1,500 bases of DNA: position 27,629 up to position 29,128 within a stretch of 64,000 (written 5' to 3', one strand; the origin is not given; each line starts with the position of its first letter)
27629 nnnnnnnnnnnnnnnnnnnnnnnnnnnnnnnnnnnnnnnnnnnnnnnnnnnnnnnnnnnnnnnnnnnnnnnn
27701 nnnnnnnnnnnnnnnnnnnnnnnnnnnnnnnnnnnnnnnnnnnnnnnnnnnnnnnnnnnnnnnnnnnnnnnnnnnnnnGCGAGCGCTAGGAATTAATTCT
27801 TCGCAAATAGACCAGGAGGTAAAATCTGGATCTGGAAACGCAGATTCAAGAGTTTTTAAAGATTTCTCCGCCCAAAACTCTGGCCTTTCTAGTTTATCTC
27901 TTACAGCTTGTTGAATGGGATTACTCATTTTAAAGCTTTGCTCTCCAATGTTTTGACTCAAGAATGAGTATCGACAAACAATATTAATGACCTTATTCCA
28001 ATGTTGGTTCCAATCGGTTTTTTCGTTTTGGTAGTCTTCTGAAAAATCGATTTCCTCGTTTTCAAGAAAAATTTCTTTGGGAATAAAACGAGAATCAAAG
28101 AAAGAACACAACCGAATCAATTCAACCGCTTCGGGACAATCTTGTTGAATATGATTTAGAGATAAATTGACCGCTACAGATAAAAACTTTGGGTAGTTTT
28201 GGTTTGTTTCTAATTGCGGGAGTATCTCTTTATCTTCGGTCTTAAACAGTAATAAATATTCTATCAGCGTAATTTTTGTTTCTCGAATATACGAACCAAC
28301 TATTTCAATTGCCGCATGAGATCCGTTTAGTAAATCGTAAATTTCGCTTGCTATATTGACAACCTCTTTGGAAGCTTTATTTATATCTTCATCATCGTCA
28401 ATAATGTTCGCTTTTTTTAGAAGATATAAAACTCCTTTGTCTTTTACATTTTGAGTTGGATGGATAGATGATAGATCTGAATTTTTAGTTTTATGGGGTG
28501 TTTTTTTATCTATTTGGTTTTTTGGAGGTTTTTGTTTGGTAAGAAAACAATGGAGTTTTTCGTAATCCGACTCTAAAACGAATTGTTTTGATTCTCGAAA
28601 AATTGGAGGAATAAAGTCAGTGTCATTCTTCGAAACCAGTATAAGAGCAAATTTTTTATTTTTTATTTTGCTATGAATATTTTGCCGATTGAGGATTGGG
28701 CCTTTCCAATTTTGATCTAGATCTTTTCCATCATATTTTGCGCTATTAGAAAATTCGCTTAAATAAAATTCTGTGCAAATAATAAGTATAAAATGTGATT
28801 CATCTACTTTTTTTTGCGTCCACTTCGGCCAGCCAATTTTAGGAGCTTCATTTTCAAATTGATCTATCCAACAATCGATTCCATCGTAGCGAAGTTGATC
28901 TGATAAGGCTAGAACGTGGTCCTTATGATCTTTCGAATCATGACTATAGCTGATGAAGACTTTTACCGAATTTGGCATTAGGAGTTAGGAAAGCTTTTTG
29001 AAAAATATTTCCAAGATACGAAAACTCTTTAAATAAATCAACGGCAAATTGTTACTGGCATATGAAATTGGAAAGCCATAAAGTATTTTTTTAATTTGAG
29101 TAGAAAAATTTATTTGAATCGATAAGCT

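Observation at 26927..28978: TIR-ARC-TPR protein: STAND/NLR-like architecture whose P-loop NTPase core is missing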

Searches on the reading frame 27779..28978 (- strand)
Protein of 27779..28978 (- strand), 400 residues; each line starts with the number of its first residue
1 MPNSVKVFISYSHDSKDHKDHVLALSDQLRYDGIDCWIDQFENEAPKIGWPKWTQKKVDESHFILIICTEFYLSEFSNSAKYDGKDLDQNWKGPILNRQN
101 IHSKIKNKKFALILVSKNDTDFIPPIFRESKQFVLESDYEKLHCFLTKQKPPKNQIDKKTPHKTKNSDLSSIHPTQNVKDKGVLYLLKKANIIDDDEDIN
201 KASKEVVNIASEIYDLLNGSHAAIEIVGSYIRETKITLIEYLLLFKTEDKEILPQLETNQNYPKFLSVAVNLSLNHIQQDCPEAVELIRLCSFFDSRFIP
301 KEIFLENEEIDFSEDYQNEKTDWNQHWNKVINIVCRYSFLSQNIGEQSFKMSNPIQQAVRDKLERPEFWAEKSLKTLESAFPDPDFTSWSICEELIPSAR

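Call 6: find_homologous_proteins(query=window:27779-28978:-, max_evalue=0.001)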
Query window:27779-28978:- (400 aa): 101 proteins with E <= 0.001 among 5118 candidates.
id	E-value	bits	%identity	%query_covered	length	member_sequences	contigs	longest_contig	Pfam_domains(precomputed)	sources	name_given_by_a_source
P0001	3.0e-268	908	100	100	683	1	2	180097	PF13431.13,PF13176.13,PF24885.2,PF13428.13,PF13676.12,PF13374.13,PF14559.13,PF08357.17,PF17874.8,PF25000.1,PF00515.35,PF13424.13,PF13432.13,PF13181.13,PF07719.24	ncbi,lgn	-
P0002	1.7e-178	612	69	100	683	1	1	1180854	PF13431.13,PF13176.13,PF24885.2,PF13428.13,PF13676.12,PF13374.13,PF14559.13,PF08357.17,PF25068.3,PF17874.8,PF25000.1,PF00515.35,PF13424.13,PF13432.13,PF13181.13,PF07719.24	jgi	jgi:tetratricopeptide (TPR) repeat protein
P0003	8.7e-177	606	69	100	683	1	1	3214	PF13431.13,PF13176.13,PF24885.2,PF13428.13,PF13676.12,PF13374.13,PF14559.13,PF08357.17,PF17874.8,PF00515.35,PF13424.13,PF13432.13,PF13181.13,PF07719.24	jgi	jgi:tetratricopeptide (TPR) repeat protein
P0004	1.0e-173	596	69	100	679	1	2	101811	PF13431.13,PF13176.13,PF24885.2,PF13428.13,PF13676.12,PF13374.13,PF14559.13,PF08357.17,PF17874.8,PF25000.1,PF00515.35,PF13424.13,PF13432.13,PF13181.13,PF07719.24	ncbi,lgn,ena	-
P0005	1.9e-171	589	67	100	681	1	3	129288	PF13431.13,PF13176.13,PF24885.2,PF13428.13,PF13676.12,PF13374.13,PF14559.13,PF08357.17,PF25068.3,PF17874.8,PF00515.35,PF13424.13,PF13432.13,PF13181.13,PF07719.24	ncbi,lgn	-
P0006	4.8e-171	588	66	100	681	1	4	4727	PF13431.13,PF13176.13,PF24885.2,PF13428.13,PF13676.12,PF13374.13,PF14559.13,PF08357.17,PF17874.8,PF25000.1,PF00515.35,PF13424.13,PF13432.13,PF13181.13,PF07719.24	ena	-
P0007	2.3e-158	546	62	100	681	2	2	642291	PF13431.13,PF13176.13,PF24885.2,PF13428.13,PF13676.12,PF13374.13,PF08357.17,PF17874.8,PF25000.1,PF00515.35,PF13424.13,PF13432.13,PF13181.13,PF07719.24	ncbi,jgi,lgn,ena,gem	-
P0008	3.6e-68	249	36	56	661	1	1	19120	PF13431.13,PF13176.13,PF24885.2,PF13676.12,PF00931.29,PF13374.13,PF08357.17,PF25000.1,PF00515.35,PF13424.13,PF13181.13,PF07719.24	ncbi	-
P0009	8.3e-45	172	40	36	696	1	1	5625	PF08357.17,PF25000.1,PF00515.35,PF13424.13,PF13176.13,PF24885.2,PF13401.13,PF20703.4,PF13676.12,PF00931.29,PF13374.13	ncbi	ncbi:MAG: tetratricopeptide repeat protein [Candidatus Acidiferrales bacterium]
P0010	2.5e-43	167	39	42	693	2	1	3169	PF13176.13,PF24885.2,PF13428.13,PF13676.12,PF00931.29,PF13374.13,PF08357.17,PF17874.8,PF25000.1,PF00515.35,PF13424.13,PF13432.13,PF13181.13,PF07719.24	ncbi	-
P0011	8.7e-34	136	39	38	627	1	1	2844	PF08357.17,PF25000.1,PF13676.12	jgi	jgi:hypothetical protein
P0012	3.8e-31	127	42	41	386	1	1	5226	PF08357.17,PF07603.18,PF13676.12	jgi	jgi:hypothetical protein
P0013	1.5e-30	125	40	43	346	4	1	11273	PF08357.17,PF07603.18,PF13676.12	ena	-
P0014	4.1e-30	124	44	37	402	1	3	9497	PF08357.17,PF13676.12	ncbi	-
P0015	4.1e-30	123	45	36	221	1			PF08357.17,PF13676.12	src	-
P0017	9.1e-27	112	30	51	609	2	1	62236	PF08357.17,PF25000.1,PF13676.12,PF00931.29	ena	-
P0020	3.6e-26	111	36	36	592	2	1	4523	PF08357.17,PF25000.1,PF13401.13,PF13676.12,PF00931.29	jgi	-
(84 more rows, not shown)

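Call 7: search_solved_structures(query=window:27779-28978:-, max_evalue=10, show_alignments=3)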
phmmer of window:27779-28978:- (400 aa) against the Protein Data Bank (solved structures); distinct sequences matched with E-value up to 10: 6.
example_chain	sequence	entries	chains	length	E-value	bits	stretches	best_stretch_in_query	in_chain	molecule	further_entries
5y8f_A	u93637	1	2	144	4.4e-06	29.5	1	6-142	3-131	Sefir domain protein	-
5y8e_A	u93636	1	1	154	5.2e-06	29.2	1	6-142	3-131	Sefir domain protein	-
3h16_A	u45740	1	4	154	0.089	15.3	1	7-84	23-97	TIR protein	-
7uxr_A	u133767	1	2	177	0.19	14.2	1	11-49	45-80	TIR domain protein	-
7uwg_A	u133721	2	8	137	0.19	14.2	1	10-78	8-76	Molecular chaperone Tir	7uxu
8g83_A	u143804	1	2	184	0.41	13.1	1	8-78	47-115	NAD(+) hydrolase AbTIR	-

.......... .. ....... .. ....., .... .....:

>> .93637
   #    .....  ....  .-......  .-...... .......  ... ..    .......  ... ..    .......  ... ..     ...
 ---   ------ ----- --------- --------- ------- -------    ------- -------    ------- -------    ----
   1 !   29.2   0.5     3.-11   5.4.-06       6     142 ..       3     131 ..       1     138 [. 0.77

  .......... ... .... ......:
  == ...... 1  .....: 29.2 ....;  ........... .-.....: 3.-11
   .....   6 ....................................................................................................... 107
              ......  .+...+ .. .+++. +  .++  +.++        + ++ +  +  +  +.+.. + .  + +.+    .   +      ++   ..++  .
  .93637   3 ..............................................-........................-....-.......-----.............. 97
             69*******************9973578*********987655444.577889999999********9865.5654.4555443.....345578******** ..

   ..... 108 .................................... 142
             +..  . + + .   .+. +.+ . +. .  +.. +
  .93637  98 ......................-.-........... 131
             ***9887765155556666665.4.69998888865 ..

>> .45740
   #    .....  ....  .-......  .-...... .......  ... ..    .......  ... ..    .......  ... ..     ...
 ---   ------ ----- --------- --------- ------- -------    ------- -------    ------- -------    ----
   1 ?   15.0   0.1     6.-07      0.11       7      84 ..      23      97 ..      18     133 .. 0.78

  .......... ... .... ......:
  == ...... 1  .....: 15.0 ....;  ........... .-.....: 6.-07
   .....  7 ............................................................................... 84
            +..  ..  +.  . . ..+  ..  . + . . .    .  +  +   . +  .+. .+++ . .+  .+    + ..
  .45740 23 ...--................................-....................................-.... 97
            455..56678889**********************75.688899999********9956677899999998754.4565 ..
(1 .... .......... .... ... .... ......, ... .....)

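Call 11: find_encoding_contigs(protein=P0008, flank=10000, max_places=3)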
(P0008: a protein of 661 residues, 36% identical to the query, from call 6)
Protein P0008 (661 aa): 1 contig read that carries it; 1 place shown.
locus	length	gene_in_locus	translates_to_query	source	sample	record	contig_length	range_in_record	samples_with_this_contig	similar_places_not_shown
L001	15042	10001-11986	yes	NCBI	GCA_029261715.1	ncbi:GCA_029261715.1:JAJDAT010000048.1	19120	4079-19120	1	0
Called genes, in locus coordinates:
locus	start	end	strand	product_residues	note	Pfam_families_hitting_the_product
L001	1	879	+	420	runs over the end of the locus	-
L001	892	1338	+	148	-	-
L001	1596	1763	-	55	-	-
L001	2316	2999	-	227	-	PF13181:TPR_8 (faint), PF13414:TPR_11 (weak), PF14559:TPR_19 (weak), PF13431:TPR_17 (faint), PF00515:TPR_1, PF07719:TPR_2 (weak)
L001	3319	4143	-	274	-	PF08369:PCP_red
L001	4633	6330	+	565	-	PF13231:PMT_2 (weak), PF13424:TPR_12 (faint), PF13431:TPR_17 (faint), PF00515:TPR_1 (faint), PF07719:TPR_2 (faint), PF13432:TPR_16 (weak), PF13432:TPR_16 (weak), PF14559:TPR_19 (weak), +6 more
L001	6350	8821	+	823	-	PF17764:PriA_3primeBD, PF00270:DEAD, PF04851:ResIII, PF00271:Helicase_C (faint), PF18319:Zn_ribbon_PriA, PF18074:PriA_C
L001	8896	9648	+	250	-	PF08032:SpoU_sub_bind, PF00588:SpoU_methylase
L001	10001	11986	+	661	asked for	PF08357:SEFIR, PF13676:TIR_2, PF00931:NB-ARC, PF25000:DUF7779, PF13424:TPR_12, PF24885:TPR_NPHP3, PF13374:TPR_10, PF13424:TPR_12, +5 more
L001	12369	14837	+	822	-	PF08357:SEFIR, PF13676:TIR_2, PF00931:NB-ARC, PF25000:DUF7779, PF17874:TPR_MalT, PF13424:TPR_12, PF24885:TPR_NPHP3, PF13374:TPR_10, +23 more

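Call 12: find_related_loci(query=A2, collection=genome_contigs, flank=10000)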
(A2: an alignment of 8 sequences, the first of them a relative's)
Query A2 (683 aa) in genome_contigs; peptide patterns used: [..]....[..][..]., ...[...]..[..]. (x = any residue, [..] = any of these).
499 stretches matched a pattern; 27 encode a relative of the query (tblastn E <= 1e-3); 26 distinct loci.
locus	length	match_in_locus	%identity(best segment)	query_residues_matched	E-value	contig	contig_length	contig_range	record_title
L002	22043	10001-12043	75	1-683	0e+0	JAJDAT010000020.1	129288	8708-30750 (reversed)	MAG: Nitrospinia bacterium isolate OFTM166 OFTM166_19, whole genome shotgun sequence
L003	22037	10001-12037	74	1-683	0e+0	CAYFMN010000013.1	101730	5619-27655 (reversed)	MAG TPA_asm: uncultured Nitrospinota bacterium isolate ERP019367_co1_96 genome assembly, contig: NODE_269_length_101730_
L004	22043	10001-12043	68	1-683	0e+0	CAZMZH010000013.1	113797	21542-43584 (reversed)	MAG TPA_asm: uncultured Nitrospinota bacterium isolate binchicken_co46_550 genome assembly, contig: NODE_218_length_1137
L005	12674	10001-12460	37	1-682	4e-109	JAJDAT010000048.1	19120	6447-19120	MAG: Nitrospinia bacterium isolate OFTM166 OFTM166_47, whole genome shotgun sequence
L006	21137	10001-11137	35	391-683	4e-40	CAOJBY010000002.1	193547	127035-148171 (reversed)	MAG TPA_asm: uncultured Lachnoclostridium sp. isolate SRR19759413_bin.50_metawrap_v1.3_MAG genome assembly, contig: NODE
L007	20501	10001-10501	37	2-173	5e-27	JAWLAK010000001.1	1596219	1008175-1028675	MAG: Thiolinea sp. isolate AC1.102 AC1.102.fa-1, whole genome shotgun sequence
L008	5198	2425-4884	23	1-682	4e-26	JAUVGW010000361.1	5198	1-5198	MAG: Phycisphaerae bacterium isolate CSMAG_386 CSMAG_386_k141_3190393_length_5198_cov_7.0000, whole genome shotgun seque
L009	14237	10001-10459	35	2-149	1e-25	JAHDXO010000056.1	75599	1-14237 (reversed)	MAG: Pirellulaceae bacterium isolate PLA7 NODE_902_length_75599_cov_9.648774, whole genome shotgun sequence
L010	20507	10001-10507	35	6-171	5e-24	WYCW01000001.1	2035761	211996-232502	MAG: Candidatus Thiosymbion ectosymbiont of Catanema sp. Cochon2018 isolate Cochon2018-1 scaffold1, whole genome shotgun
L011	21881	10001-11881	26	400-681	2e-22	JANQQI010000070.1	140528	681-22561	MAG: Saprospiraceae bacterium isolate IP29b_bin.23 k99_1599747, whole genome shotgun sequence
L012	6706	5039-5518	31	4-163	2e-20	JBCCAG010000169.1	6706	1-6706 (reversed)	MAG: Cyanobacteria bacterium P01_A01_bin.135 k141_626860_length_6706_cov_62.0609, whole genome shotgun sequence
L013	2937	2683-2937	46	6-92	1e-19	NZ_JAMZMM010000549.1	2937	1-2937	Limnofasciculus baicalensis BBK-W-15 NODE_1119_length_2937_cov_15.897641, whole genome shotgun sequence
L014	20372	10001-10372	35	415-616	9e-15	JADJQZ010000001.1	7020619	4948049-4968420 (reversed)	MAG: Candidatus Obscuribacter sp. isolate Fred_18-Q3-R57-64_MAXAC.356 tig00000077-10-70086850, whole genome shotgun sequ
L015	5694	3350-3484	61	7-52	8e-13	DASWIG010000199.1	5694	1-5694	MAG TPA_asm: Thermoanaerobaculia bacterium isolate SMAG_U2863 k141_1529092, whole genome shotgun sequence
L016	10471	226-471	48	1-88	8e-12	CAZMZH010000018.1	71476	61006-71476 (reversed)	MAG TPA_asm: uncultured Nitrospinota bacterium isolate binchicken_co46_550 genome assembly, contig: NODE_586_length_7147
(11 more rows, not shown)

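Call 41: predict_structure(alignment_id=A3)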
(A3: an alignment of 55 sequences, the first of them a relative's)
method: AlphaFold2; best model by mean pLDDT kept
length: 683 residues; sequences in the alignment: 55
mean_pLDDT: 86.7   pTM: 0.70
mean pLDDT of the five models: 86.7, 86.3, 85.9, 84.5, 84.1
residues with pLDDT >= 90: 454; 70-90: 132; 50-70: 46; < 50: 51
segments of 3 or more residues with pLDDT < 50: 80-94, 151-175, 253-258, 317-319
pLDDT, mean of each block of 10 residues (from residue 1): 77 82 92 88 71 85 92 74 42 53 68 92 87 92 85 36 26 55 95 93 94 89 93 95 80 51 82 93 94 96 73 54 77 95 90 94 95 96 85 94 98 98 95 95 98 97 98 96 98 93 98 98 98 95 97 97 98 95 94 97 98 94 92 97 98 95 86 97 92
secondary structure, 60 per line:
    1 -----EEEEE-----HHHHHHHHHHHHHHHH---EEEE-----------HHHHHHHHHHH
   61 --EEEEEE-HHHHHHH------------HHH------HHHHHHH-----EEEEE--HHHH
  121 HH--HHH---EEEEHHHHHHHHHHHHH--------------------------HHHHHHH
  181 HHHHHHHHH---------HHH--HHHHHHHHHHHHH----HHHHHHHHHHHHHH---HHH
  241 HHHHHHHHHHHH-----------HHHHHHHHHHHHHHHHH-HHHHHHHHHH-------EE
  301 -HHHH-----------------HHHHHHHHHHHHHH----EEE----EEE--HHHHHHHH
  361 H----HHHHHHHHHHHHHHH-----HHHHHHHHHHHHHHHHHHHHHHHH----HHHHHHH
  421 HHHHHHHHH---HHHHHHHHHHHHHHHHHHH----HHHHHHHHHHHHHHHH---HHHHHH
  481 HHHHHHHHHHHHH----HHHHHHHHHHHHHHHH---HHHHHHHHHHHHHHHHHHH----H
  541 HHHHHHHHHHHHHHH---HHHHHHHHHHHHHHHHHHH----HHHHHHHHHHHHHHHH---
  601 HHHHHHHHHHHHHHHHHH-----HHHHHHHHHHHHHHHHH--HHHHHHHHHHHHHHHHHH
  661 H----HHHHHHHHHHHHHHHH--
elements in order (helices of 4 or more, strands of 3 or more residues): E6-10 H16-31 E35-38 H50-60 E63-68 H70-76 H98-104 E110-114 H117-122 E131-134 H135-147 H174-189 H204-216 H221-234 H238-252 H264-280 H282-291 H302-305 H323-336 E341-343 E348-350 H353-361 H366-380 H386-409 H414-429 H433-451 H456-471 H475-493 H498-513 H517-535 H540-555 H559-577 H582-597 H601-618 H624-640 H643-661 H666-681

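Call 44: fold_search(model_id=the predicted structure, library=pdb)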
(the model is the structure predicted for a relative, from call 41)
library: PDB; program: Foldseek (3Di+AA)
matches with E <= 10: 1598; with E <= 0.001: 304
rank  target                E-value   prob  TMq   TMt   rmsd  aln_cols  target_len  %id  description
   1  7ai4_A                2.8e-12  1.00  0.31  0.80   3.8       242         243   36  Crystal structure of the KLC1-TPR domain truncated from its nonTPR region ([A1-B6]-Delta-nonTPR fragment) (released 2021-10-06)
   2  6swu_E                6.6e-11  1.00  0.32  0.73   3.7       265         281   33  Crystal structure of the TPR domain of KLC1 in complex with an engineered high-affinity cargo peptide. (released 2020-09-30)
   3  3nf1                  9.7e-11  1.00  0.32  0.71   4.2       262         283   34  Crystal structure of the TPR domain of kinesin light chain 1 (released 2011-05-25)
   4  7ai4_B                1.3e-10  1.00  0.30  0.78   4.0       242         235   36  Crystal structure of the KLC1-TPR domain truncated from its nonTPR region ([A1-B6]-Delta-nonTPR fragment) (released 2021-10-06)
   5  6f9i_A                1.6e-10  1.00  0.30  0.71   4.7       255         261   32  Crystal structure of KLC2 bound to the second tryptophan-acidic motif peptide from calsyntenin-1 (released 2018-09-05)
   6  6swu_F                1.6e-10  1.00  0.32  0.73   4.1       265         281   34  Crystal structure of the TPR domain of KLC1 in complex with an engineered high-affinity cargo peptide. (released 2020-09-30)
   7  6ejn_B                1.6e-10  1.00  0.29  0.66   4.8       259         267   32  The KLC2 TPR domain bound to the JIP3 leucine zipper domain (released 2018-09-05)
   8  6swu_D                2.1e-10  1.00  0.32  0.72   5.9       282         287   32  Crystal structure of the TPR domain of KLC1 in complex with an engineered high-affinity cargo peptide. (released 2020-09-30)
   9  5ojf_A                2.1e-10  1.00  0.28  0.65   6.4       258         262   33  Crystal Structure of KLC2-TPR domain (fragment [A1-B6] (released 2017-10-11)
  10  6swu_A                2.1e-10  1.00  0.32  0.70   6.8       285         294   30  Crystal structure of the TPR domain of KLC1 in complex with an engineered high-affinity cargo peptide. (released 2020-09-30)
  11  6swu_C                2.4e-10  1.00  0.32  0.71   5.0       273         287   33  Crystal structure of the TPR domain of KLC1 in complex with an engineered high-affinity cargo peptide. (released 2020-09-30)
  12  6f9i_B                2.5e-10  1.00  0.30  0.69   4.6       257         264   31  Crystal structure of KLC2 bound to the second tryptophan-acidic motif peptide from calsyntenin-1 (released 2018-09-05)
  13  6swu_B                2.5e-10  1.00  0.29  0.63   9.6       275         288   30  Crystal structure of the TPR domain of KLC1 in complex with an engineered high-affinity cargo peptide. (released 2020-09-30)
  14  5oj8                  2.6e-10  1.00  0.28  0.86   2.0       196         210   37  Crystal structure of the KLC1-TPR domain ([A1-B5] fragment) (released 2017-10-11)
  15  6fuz_A                3.4e-10  1.00  0.33  0.81   4.1       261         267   33  Crystal structure of the TPR domain of KLC1 in complex with the C-terminal peptide of JIP1 (released 2018-05-02)
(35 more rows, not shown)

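Call 55: find_encoding_contigs(protein=P0001, flank=3000, max_places=3)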
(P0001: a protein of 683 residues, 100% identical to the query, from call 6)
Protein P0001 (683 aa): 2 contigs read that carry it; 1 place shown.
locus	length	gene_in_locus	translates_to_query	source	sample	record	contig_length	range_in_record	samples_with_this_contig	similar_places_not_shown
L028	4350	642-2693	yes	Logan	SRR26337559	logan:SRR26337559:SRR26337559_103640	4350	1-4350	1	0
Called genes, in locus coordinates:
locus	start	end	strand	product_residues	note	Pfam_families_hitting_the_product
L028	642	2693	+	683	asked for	PF08357:SEFIR, PF13676:TIR_2, PF17874:TPR_MalT, PF13424:TPR_12, PF13424:TPR_12, PF13374:TPR_10, PF13424:TPR_12, PF24885:TPR_NPHP3, +16 more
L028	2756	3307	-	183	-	PF13785:DUF4178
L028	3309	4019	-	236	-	PF04012:PspA_IM30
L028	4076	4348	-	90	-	?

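Call 71: search_dna_similar(query=window:27779-28978:-, collection=phages, mode=protein, max_rows=8, max_evalue=0.001)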
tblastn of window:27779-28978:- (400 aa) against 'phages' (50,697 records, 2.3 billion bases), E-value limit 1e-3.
No match.
